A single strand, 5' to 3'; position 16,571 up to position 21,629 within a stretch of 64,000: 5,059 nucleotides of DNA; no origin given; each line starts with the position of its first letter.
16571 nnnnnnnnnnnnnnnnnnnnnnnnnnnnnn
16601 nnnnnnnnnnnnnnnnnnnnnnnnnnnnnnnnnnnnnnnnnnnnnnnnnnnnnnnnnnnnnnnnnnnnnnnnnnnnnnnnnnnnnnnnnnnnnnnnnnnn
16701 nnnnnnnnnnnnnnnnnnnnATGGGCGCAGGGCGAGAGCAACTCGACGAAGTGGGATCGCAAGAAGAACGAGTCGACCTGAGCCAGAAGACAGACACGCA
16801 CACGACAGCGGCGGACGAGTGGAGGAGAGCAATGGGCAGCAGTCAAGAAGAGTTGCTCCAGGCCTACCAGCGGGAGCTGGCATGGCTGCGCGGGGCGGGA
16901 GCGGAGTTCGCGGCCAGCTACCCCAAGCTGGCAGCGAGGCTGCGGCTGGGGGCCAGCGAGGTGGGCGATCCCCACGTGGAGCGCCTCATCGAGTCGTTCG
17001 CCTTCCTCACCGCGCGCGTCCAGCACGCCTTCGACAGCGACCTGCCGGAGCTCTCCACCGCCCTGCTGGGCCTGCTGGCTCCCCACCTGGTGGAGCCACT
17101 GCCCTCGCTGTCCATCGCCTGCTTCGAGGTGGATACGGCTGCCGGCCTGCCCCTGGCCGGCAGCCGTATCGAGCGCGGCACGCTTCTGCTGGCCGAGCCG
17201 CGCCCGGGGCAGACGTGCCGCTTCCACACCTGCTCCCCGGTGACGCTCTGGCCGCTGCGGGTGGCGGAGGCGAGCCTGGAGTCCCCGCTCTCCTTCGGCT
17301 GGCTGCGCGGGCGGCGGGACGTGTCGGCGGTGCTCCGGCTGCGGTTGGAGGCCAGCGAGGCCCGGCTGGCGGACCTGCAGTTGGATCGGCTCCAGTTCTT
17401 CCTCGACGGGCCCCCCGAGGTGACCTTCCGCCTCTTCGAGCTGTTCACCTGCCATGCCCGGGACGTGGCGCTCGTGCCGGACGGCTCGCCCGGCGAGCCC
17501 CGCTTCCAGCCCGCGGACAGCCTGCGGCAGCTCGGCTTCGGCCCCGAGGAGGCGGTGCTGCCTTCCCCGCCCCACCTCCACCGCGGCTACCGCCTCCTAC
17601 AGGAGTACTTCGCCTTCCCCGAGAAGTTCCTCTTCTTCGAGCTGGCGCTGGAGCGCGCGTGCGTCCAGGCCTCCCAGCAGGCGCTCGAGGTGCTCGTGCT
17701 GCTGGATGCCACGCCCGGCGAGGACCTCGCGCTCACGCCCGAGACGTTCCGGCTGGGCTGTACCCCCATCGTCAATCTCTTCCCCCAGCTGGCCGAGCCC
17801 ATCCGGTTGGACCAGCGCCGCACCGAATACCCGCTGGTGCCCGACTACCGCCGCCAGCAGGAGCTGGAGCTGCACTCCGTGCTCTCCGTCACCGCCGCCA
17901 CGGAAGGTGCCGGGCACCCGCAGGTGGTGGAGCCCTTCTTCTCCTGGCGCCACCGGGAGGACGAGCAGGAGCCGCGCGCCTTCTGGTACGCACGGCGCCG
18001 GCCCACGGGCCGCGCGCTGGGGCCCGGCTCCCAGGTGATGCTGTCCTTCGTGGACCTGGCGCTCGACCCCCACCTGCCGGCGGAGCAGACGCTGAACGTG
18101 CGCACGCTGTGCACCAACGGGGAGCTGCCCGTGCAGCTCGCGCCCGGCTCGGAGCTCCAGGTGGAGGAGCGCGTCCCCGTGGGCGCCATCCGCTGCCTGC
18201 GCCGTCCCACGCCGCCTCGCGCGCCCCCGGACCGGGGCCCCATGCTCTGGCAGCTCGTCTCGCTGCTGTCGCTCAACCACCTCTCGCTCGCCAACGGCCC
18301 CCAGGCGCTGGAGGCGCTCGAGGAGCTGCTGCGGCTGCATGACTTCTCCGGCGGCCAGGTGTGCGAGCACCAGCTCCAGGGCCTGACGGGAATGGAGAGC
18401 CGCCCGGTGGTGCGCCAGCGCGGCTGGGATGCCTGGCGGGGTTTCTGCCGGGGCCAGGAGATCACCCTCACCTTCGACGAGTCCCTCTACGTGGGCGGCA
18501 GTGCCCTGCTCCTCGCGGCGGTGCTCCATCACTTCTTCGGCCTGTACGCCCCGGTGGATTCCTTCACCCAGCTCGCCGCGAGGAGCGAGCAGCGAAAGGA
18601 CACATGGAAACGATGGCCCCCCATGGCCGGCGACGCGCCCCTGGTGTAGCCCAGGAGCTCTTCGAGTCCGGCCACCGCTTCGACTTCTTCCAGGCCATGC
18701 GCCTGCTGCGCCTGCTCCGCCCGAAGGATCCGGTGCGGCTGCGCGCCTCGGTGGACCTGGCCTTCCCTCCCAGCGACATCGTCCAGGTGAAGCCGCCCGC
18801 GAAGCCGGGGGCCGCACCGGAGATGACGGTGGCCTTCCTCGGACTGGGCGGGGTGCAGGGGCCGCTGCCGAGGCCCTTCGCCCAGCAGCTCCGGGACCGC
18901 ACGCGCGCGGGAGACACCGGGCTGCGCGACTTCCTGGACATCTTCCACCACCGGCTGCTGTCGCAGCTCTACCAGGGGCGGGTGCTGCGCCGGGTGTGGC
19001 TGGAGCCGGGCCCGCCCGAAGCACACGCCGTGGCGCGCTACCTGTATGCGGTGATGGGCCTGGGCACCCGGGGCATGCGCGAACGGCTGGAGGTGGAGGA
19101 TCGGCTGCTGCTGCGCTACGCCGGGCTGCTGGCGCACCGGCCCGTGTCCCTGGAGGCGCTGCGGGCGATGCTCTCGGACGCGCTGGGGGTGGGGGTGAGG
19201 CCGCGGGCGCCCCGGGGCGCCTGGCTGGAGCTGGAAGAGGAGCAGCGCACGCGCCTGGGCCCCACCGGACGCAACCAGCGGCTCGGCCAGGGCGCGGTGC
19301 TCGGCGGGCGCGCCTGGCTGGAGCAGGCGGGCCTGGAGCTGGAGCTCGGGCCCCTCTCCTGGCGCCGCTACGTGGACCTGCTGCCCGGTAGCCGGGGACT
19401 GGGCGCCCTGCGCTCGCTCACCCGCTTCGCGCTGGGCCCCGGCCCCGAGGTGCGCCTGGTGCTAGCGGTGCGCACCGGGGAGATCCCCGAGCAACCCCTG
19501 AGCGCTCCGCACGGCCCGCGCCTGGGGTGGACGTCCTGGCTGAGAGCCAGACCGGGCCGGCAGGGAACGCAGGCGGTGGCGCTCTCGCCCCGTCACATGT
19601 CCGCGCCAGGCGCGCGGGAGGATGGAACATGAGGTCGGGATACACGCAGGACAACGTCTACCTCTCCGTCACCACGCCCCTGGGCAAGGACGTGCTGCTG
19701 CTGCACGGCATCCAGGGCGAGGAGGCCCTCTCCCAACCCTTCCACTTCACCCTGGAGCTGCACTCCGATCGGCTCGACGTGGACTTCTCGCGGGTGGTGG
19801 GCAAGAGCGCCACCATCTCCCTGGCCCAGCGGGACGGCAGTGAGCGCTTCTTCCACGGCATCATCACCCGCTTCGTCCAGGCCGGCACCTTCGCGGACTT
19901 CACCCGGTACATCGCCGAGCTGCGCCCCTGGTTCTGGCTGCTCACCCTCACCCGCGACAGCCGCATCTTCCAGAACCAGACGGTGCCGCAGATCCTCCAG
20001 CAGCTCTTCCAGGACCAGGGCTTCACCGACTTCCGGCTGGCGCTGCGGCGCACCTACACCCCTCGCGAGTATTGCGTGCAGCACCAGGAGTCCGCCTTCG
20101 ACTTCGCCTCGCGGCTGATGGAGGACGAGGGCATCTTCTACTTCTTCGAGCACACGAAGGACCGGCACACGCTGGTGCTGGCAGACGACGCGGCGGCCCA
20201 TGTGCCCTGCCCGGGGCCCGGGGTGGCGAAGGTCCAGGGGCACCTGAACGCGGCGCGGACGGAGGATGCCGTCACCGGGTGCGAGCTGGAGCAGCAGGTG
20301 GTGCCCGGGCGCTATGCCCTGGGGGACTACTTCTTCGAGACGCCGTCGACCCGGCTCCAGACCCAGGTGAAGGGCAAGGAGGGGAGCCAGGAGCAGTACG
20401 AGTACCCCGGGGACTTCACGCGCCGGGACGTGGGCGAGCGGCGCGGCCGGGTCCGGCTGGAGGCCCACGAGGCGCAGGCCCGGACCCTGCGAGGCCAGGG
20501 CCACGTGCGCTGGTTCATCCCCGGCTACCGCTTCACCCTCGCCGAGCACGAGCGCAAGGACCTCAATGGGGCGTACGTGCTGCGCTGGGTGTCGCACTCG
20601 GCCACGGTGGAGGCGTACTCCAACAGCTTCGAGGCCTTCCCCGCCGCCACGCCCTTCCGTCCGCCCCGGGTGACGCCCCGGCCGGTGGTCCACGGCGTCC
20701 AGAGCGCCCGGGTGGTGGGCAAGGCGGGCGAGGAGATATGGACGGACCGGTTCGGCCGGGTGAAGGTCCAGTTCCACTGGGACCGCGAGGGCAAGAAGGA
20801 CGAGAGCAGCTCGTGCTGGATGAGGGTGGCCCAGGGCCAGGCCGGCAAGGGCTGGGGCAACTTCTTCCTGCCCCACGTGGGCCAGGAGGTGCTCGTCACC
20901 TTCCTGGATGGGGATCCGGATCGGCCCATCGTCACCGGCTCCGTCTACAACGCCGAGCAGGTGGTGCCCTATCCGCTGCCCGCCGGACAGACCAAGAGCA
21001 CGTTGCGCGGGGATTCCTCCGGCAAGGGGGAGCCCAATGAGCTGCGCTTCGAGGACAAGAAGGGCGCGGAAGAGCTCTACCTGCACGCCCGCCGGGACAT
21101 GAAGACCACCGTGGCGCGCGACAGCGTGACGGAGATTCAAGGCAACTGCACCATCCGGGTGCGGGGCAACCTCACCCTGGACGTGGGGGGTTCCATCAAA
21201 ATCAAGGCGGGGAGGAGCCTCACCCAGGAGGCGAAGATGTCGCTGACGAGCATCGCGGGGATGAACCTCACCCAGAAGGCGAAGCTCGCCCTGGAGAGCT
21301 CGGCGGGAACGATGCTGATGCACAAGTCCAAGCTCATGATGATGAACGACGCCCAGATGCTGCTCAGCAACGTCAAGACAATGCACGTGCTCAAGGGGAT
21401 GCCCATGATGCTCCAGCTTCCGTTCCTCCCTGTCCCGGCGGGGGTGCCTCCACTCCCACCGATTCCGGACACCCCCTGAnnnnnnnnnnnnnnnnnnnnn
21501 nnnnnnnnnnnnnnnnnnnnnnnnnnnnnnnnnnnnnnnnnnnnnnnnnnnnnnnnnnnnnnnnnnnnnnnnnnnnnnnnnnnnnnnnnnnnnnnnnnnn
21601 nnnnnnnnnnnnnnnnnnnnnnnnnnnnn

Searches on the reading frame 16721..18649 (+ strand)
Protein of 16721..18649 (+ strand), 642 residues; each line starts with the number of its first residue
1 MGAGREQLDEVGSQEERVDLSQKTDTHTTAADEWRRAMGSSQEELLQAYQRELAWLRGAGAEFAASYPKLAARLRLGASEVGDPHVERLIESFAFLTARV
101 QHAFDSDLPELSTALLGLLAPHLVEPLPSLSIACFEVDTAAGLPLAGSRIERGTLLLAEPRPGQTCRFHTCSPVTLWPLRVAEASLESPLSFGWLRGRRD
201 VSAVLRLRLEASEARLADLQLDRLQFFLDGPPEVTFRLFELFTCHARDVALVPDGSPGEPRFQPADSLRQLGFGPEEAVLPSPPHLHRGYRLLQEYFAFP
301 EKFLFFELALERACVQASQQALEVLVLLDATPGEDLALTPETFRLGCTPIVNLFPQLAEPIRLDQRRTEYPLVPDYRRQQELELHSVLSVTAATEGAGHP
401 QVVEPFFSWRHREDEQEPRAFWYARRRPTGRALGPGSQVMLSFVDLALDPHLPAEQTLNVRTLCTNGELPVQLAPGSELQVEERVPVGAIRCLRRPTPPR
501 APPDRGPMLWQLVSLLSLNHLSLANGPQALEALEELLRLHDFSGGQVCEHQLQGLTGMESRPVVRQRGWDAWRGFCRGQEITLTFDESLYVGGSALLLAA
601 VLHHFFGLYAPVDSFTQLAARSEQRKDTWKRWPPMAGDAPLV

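Call 9: search_protein_families(library=pfam, proteins=[window:16721-18649:+], max_evalue=0.01)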
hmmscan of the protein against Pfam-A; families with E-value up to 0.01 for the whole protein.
window:16721-18649:+ (642 aa): 1 family
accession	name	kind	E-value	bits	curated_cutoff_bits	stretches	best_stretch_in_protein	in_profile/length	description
PF05947.17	T6SS_TssF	-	4.7e-200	666.6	25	1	42-638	2-607/608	Type VI secretion system, TssF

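Call 12: find_related_loci(query=window:16844-18646:+, collection=genome_contigs, flank=10000)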
Query window:16844-18646:+ (601 aa) in genome_contigs; peptide patterns used: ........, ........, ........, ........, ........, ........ (x = any residue, [..] = any of these).
599 stretches matched a pattern (row limit reached: there are more); 560 encode a relative of the query (tblastn E <= 1e-3); the best 80 are kept; 80 distinct loci.
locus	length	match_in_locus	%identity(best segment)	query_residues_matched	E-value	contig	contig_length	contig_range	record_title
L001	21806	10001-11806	75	1-601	0e+0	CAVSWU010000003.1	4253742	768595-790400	MAG: uncultured delta proteobacterium isolate MFD05674.bin.1.60 genome assembly, contig: contig_8560, whole genome shotg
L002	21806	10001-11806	73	1-601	0e+0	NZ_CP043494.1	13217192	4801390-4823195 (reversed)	Archangium minus strain Cbm 6 chromosome, complete genome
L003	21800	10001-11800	87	1-601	0e+0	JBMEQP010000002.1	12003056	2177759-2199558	Cystobacter fuscus strain NCWS contig_1, whole genome shotgun sequence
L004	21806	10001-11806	68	1-601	0e+0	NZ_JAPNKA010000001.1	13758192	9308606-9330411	Archangium lansingense strain MIWBW ctg.000000F, whole genome shotgun sequence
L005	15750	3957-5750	51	1-601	0e+0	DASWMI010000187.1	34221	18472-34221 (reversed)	MAG TPA_asm: Pyrinomonadaceae bacterium isolate SMAG_U3383 k141_228796, whole genome shotgun sequence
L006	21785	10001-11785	50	1-597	0e+0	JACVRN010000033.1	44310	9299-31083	MAG: Pyrinomonadaceae bacterium isolate Co-bin11 k141_9198753_length_44310_cov_9.0074, whole genome shotgun sequence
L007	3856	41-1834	52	1-601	0e+0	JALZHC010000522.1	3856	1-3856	MAG: Acidobacteriota bacterium isolate PEA bin7 SC8831_NODE_1159_length_3856_cov_1.152320, whole genome shotgun sequence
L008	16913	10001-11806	53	1-601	0e+0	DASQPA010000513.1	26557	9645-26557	MAG TPA_asm: Thermoanaerobaculia bacterium isolate SMAG_U10817 k141_616322, whole genome shotgun sequence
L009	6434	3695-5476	50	1-597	0e+0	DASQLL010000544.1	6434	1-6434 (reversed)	MAG TPA_asm: Pyrinomonadaceae bacterium isolate SMAG_U11937 k141_3491792, whole genome shotgun sequence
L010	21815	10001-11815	50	1-601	2e-180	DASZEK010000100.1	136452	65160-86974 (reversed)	MAG TPA_asm: Pyrinomonadaceae bacterium isolate SMAG_U6492 k141_615657, whole genome shotgun sequence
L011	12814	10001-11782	51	1-597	3e-179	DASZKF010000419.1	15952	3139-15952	MAG TPA_asm: Pyrinomonadaceae bacterium isolate SMAG_U6648 k141_1150549, whole genome shotgun sequence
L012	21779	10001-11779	50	1-596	2e-177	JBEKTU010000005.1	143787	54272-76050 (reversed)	MAG: Bryobacteraceae bacterium isolate SPRUCE 565 SPRUCE_565_5, whole genome shotgun sequence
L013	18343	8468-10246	47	3-597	1e-171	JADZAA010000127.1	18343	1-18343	MAG: Bacteroidetes bacterium isolate SJ593 c_000001833764, whole genome shotgun sequence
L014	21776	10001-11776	49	3-601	9e-170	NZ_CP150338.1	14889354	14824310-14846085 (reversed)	Sorangium sp. So ce388 chromosome, complete genome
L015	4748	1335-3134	48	1-601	5e-174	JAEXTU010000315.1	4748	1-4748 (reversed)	MAG: Proteobacteria bacterium isolate OH_HBrB_363 k127_595310, whole genome shotgun sequence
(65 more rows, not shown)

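Call 45: search_protein_families(library=pfam, proteins=[L002:18022-19098:+, L002:19067-19672:+, L002:15115-16110:+, L002:16477-17076:+, L002:17269-17778:+, L002:14614-15087:+, L003:16176-17018:+, L003:18349-19242:+, L003:19334-20056:-], max_evalue=0.01)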
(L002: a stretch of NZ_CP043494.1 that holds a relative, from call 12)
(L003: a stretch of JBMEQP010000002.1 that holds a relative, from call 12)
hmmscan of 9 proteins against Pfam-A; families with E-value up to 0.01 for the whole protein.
L002:18022-19098:+ (358 aa): 2 families
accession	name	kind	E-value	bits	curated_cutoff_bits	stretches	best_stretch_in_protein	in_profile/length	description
PF05114.20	MbnB_TglH_ChrH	-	6.4e-102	340.8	25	1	91-351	1-261/263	RiPP precursor modification enzyme MbnB/TglH/ChrH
PF01261.30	AP_endonuc_2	-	1.3e-05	25.4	31.1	1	129-294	31-190/249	Xylose isomerase-like TIM barrel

L002:19067-19672:+ (201 aa): 0 families

L002:15115-16110:+ (331 aa): 0 families

L002:16477-17076:+ (199 aa): 2 families
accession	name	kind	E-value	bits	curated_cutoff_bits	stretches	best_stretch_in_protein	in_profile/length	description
PF14200.12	RicinB_lectin_2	-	3.2e-22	79.4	25.6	2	84-171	5-88/89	Ricin-type beta-trefoil lectin domain-like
PF00652.28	Ricin_B_lectin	-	1.1e-13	51.9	29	1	97-192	3-93/126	Ricin-type beta-trefoil lectin domain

L002:17269-17778:+ (169 aa): 1 family
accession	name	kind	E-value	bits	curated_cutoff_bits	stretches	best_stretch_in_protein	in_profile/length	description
PF02195.25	ParB_N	-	0.00077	19.9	26.3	1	106-163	21-75/95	ParB N-terminal domain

L002:14614-15087:+ (157 aa): 1 family
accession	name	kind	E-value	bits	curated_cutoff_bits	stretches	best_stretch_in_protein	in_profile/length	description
PF14107.11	DUF4280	-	1.3e-33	116.3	26.3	1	33-151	1-109/109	Domain of unknown function (DUF4280)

L003:16176-17018:+ (280 aa): 2 families
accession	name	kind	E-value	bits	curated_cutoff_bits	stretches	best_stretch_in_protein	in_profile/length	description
PF05114.20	MbnB_TglH_ChrH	-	1.1e-102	343.3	25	1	13-273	1-261/263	RiPP precursor modification enzyme MbnB/TglH/ChrH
PF01261.30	AP_endonuc_2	-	1.6e-05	25.2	31.1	1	53-214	33-188/249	Xylose isomerase-like TIM barrel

L003:18349-19242:+ (297 aa): 6 families
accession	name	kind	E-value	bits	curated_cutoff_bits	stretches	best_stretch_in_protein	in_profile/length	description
PF01590.32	GAF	-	6.1e-12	46.7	22.4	1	10-145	3-132/133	GAF domain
PF13185.12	GAF_2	-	6.2e-07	30.1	28.6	1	10-133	5-122/136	GAF domain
PF00989.32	PAS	-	2.2e-05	24.8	22.6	1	177-218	4-45/113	PAS fold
PF13492.12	GAF_3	-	4.3e-05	24.4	27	1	10-147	3-128/129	GAF domain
PF08448.16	PAS_4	-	0.0011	19.6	23.1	1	180-290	1-109/110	PAS fold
PF13188.13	PAS_8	-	0.0051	17.1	21.8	0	178-237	5-61/65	PAS domain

L003:19334-20056:- (240 aa): 6 families
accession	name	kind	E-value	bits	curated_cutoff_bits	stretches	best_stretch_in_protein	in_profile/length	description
PF00027.35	cNMP_binding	-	3.4e-22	78.6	27.5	1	43-129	2-88/89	Cyclic nucleotide-binding domain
PF13545.12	HTH_Crp_2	-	1.6e-15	57.3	27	1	162-234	1-69/70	Crp-like helix-turn-helix domain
PF12802.13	MarR_2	-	8.7e-07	29.5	27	1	178-219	14-52/61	MarR family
PF13412.12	HTH_24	-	6.6e-05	22.8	21.9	1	188-217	18-47/48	Winged helix-turn-helix DNA-binding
PF08279.18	HTH_11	-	0.004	17.4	25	1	188-216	16-44/55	HTH domain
PF04545.22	Sigma70_r4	-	0.0048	16.8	24.1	0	187-209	20-42/50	Sigma-70, region 4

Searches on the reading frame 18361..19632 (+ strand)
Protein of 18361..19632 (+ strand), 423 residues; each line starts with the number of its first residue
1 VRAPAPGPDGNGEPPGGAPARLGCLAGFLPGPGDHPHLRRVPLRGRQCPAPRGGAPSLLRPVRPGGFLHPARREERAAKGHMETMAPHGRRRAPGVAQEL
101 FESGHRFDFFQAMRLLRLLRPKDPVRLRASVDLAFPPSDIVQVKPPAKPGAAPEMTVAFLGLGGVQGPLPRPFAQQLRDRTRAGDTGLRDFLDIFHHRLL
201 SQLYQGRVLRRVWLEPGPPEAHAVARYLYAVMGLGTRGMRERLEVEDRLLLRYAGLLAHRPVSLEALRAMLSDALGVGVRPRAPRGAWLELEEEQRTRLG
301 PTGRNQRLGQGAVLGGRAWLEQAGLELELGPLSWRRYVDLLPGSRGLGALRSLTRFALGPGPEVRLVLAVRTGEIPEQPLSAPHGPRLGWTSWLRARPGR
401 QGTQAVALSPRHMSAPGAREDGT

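Call 9: search_protein_families(library=pfam, proteins=[window:18361-19632:+], max_evalue=0.01)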
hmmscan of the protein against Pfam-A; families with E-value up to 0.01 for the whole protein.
window:18361-19632:+ (423 aa): 1 family
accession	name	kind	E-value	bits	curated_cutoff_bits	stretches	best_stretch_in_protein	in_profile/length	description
PF06996.16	T6SS_TssG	-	1.3e-83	281.3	24.6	1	105-394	3-303/304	Type VI secretion, TssG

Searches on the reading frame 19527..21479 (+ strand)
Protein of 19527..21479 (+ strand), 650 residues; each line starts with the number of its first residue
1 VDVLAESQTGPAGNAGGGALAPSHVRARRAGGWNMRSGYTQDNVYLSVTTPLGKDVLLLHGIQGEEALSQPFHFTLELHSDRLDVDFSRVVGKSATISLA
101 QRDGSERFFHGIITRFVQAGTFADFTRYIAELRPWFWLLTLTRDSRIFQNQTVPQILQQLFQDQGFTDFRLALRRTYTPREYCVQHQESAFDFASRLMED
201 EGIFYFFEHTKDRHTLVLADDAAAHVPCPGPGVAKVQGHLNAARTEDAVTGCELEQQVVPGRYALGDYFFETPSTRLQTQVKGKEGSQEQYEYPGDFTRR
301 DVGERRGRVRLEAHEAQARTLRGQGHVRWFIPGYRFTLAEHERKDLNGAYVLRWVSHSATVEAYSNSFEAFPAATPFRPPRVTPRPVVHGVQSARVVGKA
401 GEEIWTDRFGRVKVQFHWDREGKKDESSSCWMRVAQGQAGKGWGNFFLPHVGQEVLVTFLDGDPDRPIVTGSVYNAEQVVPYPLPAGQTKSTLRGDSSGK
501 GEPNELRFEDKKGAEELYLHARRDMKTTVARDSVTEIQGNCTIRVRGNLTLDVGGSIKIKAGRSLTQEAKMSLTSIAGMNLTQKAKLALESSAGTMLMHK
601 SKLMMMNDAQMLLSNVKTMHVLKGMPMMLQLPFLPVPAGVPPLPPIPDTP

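Call 9: search_protein_families(library=pfam, proteins=[window:19527-21479:+], max_evalue=0.01)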
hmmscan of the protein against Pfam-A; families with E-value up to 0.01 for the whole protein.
window:19527-21479:+ (650 aa): 4 families
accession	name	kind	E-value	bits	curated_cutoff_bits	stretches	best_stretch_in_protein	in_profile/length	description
PF05954.17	Phage_GPD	-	5.5e-99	331.6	30.1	1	65-360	1-302/305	Phage tail baseplate hub (GPD)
PF04717.18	Phage_base_V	-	2.4e-17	63.5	23.8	1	407-474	12-75/75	Type VI secretion system/phage-baseplate injector OB domain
PF22178.3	Gp5_trimer_C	-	2e-16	60.6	30.9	1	491-594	1-105/112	Bacteriophage T4 gp5 C-terminal trimerisation domain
PF20093.5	DUF6484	-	1.2e-05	26.3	27.6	1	450-471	38-59/61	Domain of unknown function (DUF6484)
